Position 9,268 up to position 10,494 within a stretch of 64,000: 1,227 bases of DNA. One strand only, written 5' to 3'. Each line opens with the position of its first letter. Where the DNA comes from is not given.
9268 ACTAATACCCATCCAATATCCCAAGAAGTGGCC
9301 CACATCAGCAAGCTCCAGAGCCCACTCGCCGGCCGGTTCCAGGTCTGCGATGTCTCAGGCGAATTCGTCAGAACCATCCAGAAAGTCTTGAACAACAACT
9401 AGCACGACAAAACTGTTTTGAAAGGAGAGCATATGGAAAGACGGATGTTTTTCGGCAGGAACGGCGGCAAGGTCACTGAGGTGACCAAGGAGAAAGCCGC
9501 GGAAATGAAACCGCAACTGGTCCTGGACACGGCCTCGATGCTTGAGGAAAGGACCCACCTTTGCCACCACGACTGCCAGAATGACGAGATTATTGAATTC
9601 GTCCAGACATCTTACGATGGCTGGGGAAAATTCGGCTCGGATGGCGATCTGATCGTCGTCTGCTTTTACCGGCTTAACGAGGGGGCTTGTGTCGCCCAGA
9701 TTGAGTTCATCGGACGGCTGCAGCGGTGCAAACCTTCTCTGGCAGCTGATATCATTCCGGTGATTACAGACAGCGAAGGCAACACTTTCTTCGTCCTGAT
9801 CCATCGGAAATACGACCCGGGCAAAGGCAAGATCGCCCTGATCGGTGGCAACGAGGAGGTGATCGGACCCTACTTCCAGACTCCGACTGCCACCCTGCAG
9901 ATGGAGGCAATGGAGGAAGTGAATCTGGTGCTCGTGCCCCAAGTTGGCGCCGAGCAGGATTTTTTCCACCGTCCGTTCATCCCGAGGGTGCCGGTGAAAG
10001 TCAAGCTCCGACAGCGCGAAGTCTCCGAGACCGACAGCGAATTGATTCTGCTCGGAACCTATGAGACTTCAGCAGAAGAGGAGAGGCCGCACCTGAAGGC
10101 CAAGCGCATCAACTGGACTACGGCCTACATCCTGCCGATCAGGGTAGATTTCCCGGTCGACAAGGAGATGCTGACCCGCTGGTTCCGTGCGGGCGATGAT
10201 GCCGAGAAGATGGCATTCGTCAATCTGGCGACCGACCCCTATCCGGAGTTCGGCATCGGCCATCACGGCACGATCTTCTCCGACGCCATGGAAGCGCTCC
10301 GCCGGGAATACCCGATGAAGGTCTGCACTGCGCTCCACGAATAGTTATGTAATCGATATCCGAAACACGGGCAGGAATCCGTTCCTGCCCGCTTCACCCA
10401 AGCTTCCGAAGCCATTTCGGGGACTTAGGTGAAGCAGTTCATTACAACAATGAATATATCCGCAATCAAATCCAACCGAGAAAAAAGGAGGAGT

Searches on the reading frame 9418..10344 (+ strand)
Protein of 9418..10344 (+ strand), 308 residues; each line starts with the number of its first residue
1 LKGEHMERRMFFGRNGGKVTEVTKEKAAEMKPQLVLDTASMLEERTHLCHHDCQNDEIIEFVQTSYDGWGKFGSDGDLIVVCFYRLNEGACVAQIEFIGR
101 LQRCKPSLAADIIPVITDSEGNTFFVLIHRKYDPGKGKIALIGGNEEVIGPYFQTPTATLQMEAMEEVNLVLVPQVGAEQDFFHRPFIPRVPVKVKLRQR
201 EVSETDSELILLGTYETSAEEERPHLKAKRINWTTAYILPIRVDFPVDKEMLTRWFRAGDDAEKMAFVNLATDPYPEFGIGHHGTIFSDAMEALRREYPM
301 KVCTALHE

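Call 4: search_protein_families(library=pfam, proteins=[window:9418-10344:+], max_evalue=0.01)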
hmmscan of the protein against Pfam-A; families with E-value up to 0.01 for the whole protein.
window:9418-10344:+ (308 aa): 0 families

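Call 5: search_protein_families(library=ncbifam, proteins=[window:9418-10344:+], max_evalue=0.01)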
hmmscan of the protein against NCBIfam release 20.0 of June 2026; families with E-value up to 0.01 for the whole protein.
window:9418-10344:+ (308 aa): 0 families

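Call 19: search_protein_families(library=phrogs, proteins=[window:9418-10341:+], max_evalue=0.01)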
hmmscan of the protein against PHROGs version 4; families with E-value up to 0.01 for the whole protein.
window:9418-10341:+ (308 aa): 0 families

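Call 77: search_solved_structures(query=window:9433-10341:+, max_evalue=10)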
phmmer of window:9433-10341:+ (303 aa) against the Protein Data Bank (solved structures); distinct sequences matched with E-value up to 10: 1.
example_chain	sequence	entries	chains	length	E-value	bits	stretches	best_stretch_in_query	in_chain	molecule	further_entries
2yyh_A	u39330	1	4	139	0.51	12.7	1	101-159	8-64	8-OXO-dGTPase domain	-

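Call 78: search_protein_families(library=pfam, proteins=[window:9433-10341:+], max_evalue=5)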
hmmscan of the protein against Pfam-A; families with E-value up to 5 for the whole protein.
window:9433-10341:+ (303 aa): 1 family
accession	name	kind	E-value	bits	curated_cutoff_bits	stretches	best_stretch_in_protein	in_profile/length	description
PF00293.34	NUDIX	-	0.056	13.9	21.1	1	108-183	9-78/134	NUDIX domain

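Call 79: find_homologous_proteins(query=window:9433-10341:+, max_evalue=0.001)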
Query window:9433-10341:+ (303 aa): 6 proteins with E <= 0.001 among 609 candidates.
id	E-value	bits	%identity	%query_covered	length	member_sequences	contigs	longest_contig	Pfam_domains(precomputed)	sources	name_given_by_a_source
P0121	1.6e-205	699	100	100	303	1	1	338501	-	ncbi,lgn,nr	ncbi:hypothetical protein HGA34_00110 [Candidatus Falkowbacteria bacterium]|nr:hypothetical protein 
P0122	3.6e-139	481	75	94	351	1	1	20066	-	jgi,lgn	jgi:8-oxo-dGTP pyrophosphatase MutT (NUDIX family)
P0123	5.0e-139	481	73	96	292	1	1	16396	-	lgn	-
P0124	5.5e-130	451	67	96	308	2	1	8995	-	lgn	-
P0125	7.7e-129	447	69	95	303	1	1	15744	-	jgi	-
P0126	1.5e-123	430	65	96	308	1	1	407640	-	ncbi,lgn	-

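Call 89: predict_structure(alignment_id=A2)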
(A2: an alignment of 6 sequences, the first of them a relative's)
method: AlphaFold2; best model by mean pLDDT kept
length: 303 residues; sequences in the alignment: 6
mean_pLDDT: 46.8   pTM: 0.41
mean pLDDT of the five models: 46.8, 46.3, 40.3, 39.3, 38.5
residues with pLDDT >= 90: 0; 70-90: 13; 50-70: 105; < 50: 185
segments of 3 or more residues with pLDDT < 50: 24-42, 64-69, 97-104, 125-200, 202-228, 252-282, 291-303
pLDDT, mean of each block of 10 residues (from residue 1): 66 66 47 42 55 68 51 67 66 49 50 63 47 41 26 26 29 29 35 41 43 37 41 60 59 42 43 38 48 35 23
secondary structure, 60 per line:
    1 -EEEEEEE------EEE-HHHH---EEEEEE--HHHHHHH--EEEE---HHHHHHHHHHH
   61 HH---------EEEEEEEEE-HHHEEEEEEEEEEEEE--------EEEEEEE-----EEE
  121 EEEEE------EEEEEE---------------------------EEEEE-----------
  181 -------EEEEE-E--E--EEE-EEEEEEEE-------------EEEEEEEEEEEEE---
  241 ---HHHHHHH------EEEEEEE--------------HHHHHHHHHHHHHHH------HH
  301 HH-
elements in order: E2-8 E15-17 H19-22 E26-31 H34-40 E43-46 H50-62 E72-80 E85-97 E106-112 E118-125 E132-137 E165-169 E188-192 E200-202 E204-211 E225-237 H244-250 E257-263 H278-292 H299-302

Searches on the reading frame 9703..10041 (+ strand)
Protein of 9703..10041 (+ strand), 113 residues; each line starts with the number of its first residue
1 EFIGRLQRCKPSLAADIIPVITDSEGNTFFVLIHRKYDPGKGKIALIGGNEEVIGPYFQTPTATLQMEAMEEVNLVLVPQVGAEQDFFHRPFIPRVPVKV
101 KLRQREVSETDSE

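Call 78: search_protein_families(library=pfam, proteins=[window:9703-10041:+], max_evalue=5)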
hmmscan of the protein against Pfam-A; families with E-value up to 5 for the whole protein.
window:9703-10041:+ (113 aa): 2 families
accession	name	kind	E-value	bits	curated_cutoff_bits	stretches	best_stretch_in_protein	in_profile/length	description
PF00293.34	NUDIX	-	0.019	15.4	21.1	1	17-84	8-69/134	NUDIX domain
PF05226.16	CHASE2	-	0.15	12.1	26.3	1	34-71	180-215/257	CHASE2 domain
